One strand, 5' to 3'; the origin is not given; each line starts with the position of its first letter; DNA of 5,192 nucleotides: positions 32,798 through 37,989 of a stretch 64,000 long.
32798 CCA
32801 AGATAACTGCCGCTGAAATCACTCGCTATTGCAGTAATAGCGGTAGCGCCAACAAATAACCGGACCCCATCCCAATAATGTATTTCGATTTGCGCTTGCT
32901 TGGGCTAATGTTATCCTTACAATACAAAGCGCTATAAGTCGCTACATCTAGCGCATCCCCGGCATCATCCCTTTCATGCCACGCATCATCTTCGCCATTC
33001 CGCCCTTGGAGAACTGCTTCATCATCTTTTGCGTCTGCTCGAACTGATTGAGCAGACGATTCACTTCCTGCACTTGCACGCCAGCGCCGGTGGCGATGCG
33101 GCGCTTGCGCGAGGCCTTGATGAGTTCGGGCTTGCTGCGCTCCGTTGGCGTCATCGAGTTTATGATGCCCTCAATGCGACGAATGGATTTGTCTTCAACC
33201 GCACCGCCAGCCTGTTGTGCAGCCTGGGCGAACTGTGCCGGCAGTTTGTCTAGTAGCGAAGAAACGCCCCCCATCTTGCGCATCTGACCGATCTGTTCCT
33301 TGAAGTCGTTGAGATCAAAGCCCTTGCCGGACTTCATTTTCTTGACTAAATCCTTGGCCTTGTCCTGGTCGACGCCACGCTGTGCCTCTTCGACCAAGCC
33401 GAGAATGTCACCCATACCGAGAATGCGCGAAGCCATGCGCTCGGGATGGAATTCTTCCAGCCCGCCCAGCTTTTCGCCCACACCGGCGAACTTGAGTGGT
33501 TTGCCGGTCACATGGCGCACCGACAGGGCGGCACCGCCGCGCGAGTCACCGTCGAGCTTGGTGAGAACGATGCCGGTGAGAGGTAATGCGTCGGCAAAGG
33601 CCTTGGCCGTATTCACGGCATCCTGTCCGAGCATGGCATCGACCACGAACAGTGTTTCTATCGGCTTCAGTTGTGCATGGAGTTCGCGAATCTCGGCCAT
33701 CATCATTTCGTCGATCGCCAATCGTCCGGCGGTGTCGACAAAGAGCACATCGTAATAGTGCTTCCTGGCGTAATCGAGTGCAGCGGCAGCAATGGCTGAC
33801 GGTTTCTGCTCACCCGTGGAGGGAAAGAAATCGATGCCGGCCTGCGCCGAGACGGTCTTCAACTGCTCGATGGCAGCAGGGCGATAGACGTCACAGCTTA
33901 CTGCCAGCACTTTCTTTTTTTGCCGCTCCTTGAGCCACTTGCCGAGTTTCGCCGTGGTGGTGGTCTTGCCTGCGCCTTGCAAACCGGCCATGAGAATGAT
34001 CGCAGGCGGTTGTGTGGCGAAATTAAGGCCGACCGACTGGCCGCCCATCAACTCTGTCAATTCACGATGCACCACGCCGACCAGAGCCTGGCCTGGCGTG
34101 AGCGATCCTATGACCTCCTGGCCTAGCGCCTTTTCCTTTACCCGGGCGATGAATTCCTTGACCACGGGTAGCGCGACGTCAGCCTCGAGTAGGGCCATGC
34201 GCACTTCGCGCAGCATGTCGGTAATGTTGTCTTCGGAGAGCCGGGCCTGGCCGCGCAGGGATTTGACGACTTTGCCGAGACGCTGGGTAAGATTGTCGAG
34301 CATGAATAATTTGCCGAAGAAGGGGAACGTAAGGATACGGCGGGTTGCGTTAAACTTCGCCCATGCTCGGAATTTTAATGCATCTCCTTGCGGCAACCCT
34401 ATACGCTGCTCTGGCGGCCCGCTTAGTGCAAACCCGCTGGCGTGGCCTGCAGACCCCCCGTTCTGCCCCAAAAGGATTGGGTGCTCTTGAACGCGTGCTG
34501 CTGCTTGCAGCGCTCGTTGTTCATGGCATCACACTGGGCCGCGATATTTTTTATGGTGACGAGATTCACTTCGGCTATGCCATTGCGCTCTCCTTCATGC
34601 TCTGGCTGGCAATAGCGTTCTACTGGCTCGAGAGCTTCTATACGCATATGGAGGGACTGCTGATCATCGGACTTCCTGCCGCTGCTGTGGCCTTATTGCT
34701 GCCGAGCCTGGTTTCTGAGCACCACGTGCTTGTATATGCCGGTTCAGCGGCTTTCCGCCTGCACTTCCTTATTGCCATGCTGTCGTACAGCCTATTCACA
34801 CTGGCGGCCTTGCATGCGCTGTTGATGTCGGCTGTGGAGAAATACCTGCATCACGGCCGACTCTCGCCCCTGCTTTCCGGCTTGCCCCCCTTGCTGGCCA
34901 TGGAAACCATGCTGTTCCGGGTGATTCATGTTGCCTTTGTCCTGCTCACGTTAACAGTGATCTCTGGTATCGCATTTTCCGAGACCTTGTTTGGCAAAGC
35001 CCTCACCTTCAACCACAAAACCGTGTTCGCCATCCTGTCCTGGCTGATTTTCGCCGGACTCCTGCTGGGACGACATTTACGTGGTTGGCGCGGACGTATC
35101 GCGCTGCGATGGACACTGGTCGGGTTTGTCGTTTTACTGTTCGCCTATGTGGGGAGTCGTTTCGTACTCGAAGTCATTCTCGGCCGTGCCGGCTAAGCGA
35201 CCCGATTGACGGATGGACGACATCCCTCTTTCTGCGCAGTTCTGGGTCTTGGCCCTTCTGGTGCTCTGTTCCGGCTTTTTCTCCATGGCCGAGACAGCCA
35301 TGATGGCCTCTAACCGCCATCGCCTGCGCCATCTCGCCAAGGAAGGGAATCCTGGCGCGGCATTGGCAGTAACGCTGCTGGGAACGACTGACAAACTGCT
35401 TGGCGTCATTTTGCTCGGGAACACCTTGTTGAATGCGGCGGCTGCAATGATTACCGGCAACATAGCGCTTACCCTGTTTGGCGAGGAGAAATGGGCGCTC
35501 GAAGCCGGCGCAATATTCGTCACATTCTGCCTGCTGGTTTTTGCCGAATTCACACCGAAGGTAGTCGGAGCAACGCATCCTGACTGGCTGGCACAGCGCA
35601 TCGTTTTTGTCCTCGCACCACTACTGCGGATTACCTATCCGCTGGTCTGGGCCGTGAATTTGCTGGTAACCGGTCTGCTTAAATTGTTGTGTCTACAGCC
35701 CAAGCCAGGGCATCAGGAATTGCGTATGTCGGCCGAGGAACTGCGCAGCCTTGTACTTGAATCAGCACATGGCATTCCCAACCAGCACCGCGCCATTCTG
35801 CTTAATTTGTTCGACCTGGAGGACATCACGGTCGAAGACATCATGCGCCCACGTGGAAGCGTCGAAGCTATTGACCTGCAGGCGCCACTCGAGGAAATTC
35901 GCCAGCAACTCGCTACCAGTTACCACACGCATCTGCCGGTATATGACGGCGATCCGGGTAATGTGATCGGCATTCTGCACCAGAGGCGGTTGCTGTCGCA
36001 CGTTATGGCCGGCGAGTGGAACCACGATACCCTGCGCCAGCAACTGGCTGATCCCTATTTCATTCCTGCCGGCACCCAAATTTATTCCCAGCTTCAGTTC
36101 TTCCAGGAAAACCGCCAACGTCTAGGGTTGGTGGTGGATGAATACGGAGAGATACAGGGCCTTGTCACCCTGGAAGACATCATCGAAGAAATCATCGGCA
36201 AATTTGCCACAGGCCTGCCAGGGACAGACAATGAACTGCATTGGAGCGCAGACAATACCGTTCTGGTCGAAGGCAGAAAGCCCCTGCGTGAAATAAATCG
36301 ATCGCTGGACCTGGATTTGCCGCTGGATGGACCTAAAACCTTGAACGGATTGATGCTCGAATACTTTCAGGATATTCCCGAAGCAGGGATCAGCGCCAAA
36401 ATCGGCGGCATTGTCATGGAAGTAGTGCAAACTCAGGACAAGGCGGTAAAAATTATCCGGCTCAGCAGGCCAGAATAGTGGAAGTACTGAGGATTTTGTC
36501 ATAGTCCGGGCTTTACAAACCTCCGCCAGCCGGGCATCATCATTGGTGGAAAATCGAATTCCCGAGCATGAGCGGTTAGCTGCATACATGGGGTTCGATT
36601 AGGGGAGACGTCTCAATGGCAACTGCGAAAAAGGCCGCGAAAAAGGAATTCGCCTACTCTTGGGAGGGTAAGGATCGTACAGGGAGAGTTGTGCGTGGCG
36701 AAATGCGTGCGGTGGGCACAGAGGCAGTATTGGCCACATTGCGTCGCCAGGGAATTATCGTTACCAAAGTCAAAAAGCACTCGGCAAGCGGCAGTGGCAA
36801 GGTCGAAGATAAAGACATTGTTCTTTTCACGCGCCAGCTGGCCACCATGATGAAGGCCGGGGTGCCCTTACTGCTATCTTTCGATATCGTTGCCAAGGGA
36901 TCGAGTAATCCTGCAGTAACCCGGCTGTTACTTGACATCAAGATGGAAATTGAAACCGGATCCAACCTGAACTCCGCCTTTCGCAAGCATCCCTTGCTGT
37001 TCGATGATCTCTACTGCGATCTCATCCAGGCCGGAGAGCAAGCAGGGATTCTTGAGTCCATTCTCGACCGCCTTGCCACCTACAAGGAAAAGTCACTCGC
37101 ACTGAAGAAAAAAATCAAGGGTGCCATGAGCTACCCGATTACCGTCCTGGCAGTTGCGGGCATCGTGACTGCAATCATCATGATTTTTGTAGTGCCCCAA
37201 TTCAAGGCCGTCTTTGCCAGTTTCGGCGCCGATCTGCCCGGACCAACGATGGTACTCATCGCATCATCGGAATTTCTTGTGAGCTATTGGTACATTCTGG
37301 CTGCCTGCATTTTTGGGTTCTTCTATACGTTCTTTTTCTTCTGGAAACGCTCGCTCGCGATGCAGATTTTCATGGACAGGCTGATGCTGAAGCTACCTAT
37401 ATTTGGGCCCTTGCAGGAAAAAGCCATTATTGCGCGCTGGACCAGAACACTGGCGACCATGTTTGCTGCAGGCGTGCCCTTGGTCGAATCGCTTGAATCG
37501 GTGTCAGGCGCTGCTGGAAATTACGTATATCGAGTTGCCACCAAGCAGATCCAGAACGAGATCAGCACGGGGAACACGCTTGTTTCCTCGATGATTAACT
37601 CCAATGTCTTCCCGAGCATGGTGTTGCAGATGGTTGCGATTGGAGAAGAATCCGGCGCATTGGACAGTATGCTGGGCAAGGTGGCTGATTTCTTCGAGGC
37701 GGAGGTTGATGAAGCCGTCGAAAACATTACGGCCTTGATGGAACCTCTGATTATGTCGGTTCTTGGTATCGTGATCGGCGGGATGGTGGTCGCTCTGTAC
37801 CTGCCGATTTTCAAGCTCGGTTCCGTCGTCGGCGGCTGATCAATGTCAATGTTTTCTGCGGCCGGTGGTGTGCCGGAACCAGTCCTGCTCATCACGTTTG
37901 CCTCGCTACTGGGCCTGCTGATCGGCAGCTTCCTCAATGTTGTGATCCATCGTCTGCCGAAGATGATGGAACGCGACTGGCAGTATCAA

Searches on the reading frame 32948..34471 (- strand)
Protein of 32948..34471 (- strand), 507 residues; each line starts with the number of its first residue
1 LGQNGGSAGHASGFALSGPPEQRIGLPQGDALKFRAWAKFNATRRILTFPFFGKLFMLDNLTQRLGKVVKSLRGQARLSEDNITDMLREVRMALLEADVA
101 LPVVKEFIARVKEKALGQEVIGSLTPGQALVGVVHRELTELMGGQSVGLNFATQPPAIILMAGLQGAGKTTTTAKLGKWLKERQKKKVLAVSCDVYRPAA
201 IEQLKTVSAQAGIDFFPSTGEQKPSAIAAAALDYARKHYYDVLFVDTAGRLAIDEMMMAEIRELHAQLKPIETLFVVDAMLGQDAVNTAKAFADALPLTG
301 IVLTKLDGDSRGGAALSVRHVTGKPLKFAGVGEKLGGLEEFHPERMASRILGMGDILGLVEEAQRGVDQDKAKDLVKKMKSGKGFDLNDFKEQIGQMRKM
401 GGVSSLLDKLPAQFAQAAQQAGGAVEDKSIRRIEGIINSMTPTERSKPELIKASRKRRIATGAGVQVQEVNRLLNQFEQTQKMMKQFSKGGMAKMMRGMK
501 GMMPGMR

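Call 51: search_protein_families(library=pfam, proteins=[window:32948-34471:-], max_evalue=0.0001)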
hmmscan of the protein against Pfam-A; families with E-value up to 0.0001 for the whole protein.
window:32948-34471:- (507 aa): 6 families
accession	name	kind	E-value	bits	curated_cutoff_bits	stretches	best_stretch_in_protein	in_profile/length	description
PF00448.28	SRP54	-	9.5e-71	237.9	22.7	1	156-352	1-196/196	SRP54-type protein, GTPase domain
PF02978.25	SRP_SPB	-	9.1e-33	112.9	27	1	385-484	2-91/91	Signal peptide binding domain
PF02881.24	SRP54_N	-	1.2e-20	74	22.4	1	61-138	1-75/75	SRP54-type protein, helical bundle domain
PF01656.29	CbiA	-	1.2e-07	32.2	25.4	1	163-310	6-87/125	CobQ/CobB/MinD/ParA nucleotide binding domain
PF06414.18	Zeta_toxin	-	1.4e-06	28.4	22.3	1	154-244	14-100/199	Zeta toxin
PF13401.12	AAA_22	-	4.2e-06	27.5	27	1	157-275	6-120/130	AAA domain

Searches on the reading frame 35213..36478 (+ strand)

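Call 51: search_protein_families(library=pfam, proteins=[window:35213-36478:+], max_evalue=0.0001)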
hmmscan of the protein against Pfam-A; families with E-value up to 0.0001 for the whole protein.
window:35213-36478:+ (421 aa): 3 families
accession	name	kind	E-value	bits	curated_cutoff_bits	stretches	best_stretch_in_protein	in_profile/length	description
PF01595.25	CNNM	-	9.6e-43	146.4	28.4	1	12-186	2-173/181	Cyclin M transmembrane N-terminal domain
PF03471.22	CorC_HlyC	-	5.8e-15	55.5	27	1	346-420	4-80/81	Transporter associated domain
PF00571.33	CBS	-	6.1e-15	55.7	24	2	207-264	1-55/57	CBS domain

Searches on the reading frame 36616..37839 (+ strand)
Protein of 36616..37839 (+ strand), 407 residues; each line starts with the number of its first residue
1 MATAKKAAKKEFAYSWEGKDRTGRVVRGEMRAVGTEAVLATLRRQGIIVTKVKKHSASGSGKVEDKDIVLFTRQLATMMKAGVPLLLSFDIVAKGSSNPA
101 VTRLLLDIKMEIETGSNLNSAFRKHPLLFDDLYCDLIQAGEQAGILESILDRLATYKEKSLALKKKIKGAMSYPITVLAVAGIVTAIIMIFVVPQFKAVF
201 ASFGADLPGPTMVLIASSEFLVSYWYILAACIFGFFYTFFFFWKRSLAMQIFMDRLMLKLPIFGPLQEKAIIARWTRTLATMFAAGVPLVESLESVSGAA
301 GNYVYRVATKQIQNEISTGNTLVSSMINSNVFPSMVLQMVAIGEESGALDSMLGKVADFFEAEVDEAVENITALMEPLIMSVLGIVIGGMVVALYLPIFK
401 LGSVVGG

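Call 51: search_protein_families(library=pfam, proteins=[window:36616-37839:+], max_evalue=0.0001)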
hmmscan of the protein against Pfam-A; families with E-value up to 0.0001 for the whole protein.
window:36616-37839:+ (407 aa): 1 family
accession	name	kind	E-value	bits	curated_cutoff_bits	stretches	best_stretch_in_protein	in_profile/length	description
PF00482.28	T2SSF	-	7.9e-64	213.7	25.2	2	71-194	1-125/125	Type II secretion system (T2SS), protein F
